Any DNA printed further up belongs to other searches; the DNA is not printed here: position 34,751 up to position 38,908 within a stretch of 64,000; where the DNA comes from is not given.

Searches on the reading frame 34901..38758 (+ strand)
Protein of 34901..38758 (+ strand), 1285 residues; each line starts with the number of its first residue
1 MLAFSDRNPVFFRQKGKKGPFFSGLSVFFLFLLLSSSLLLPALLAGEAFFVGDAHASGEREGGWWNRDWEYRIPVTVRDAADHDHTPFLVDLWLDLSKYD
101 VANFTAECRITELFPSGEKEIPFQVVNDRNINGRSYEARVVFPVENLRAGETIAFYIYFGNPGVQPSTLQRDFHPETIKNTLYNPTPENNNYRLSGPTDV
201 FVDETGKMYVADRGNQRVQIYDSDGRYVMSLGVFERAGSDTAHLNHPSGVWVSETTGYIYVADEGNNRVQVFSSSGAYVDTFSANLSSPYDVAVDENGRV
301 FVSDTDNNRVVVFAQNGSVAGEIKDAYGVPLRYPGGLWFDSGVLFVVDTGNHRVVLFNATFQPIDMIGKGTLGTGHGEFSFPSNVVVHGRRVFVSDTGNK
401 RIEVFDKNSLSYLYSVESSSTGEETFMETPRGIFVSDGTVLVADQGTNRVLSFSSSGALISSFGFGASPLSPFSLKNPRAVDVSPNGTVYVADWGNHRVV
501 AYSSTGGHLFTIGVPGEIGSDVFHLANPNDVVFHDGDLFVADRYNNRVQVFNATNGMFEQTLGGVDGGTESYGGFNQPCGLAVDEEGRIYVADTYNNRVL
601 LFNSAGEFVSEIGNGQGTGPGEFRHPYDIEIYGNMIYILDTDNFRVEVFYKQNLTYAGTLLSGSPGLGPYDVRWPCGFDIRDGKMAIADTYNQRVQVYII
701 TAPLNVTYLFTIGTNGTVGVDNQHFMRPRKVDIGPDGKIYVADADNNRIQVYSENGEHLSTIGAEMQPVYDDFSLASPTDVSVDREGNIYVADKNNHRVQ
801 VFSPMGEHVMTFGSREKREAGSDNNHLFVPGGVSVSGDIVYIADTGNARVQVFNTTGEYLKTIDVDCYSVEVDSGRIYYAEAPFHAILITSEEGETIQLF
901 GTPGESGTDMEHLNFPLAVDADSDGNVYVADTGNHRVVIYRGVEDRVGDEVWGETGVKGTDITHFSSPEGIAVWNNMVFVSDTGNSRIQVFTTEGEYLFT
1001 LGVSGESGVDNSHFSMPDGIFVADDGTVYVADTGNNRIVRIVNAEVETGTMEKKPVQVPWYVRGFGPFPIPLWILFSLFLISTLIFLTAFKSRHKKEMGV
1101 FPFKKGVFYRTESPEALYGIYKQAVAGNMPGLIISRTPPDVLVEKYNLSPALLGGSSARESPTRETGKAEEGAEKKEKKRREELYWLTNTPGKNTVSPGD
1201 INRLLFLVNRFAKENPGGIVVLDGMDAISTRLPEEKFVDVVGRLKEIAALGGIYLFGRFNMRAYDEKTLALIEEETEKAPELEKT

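Call 61: search_protein_families(library=pfam, proteins=[window:34901-38758:+], max_evalue=0.05)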
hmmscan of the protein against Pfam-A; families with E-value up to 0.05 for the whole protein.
window:34901-38758:+ (1285 aa): 23 families
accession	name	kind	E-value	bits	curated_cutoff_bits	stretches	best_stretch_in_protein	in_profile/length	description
PF01436.27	NHL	-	5.9e-104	335.7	20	13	775-802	1-28/28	NHL repeat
PF17170.10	DUF5128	-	3.2e-30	105.9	22.9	3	586-642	53-110/321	6-bladed beta-propeller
PF25021.1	TEN_NHL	-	8.7e-23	81.3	27.1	0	474-502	328-356/357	Teneurin NHL domain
PF08450.18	SGL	-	1.6e-21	77.5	26.3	3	188-324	79-221/246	SMP-30/Gluconolactonase/LRE-like region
PF05763.18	DUF835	-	2.7e-14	53.6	33.1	1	1176-1275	36-135/136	Protein of unknown function (DUF835)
PF02393.21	US22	-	1.2e-11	45.1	35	0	996-1040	62-104/124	US22 like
PF13449.12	Phytase-like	-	1.7e-10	41.7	27.6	0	963-1003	61-106/284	Esterase-like activity of phytase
PF06739.17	SBBP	-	4.7e-09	36.5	20.5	0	777-792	14-29/38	Beta-propeller repeat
PF13360.13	PQQ_2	-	2.7e-07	30.9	27.6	1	479-556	29-93/233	Outer membrane protein assembly factor BamB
PF22701.2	Mala_s_1-like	-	3.3e-07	30.7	27.5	0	734-828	48-130/195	Mal s 1 allergenic protein-like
PF10282.15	Lactonase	-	3.9e-07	30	21.7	1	208-317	205-322/344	Lactonase, 7-bladed beta-propeller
PF03022.22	MRJP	-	4.1e-07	30.1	19.8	0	917-946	66-99/288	Major royal jelly protein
PF18975.6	DUF5711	-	3.8e-06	26.8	26.3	0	256-324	65-133/344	Family of unknown function (DUF5711)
PF16288.11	DUF4934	-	2.3e-05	24.9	27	0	205-279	33-101/102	Domain of unknown function (DUF4934)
PF20067.5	SSL_N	-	4.7e-05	23.6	18.9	0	780-794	25-39/46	Strictosidine synthase-like, N-terminal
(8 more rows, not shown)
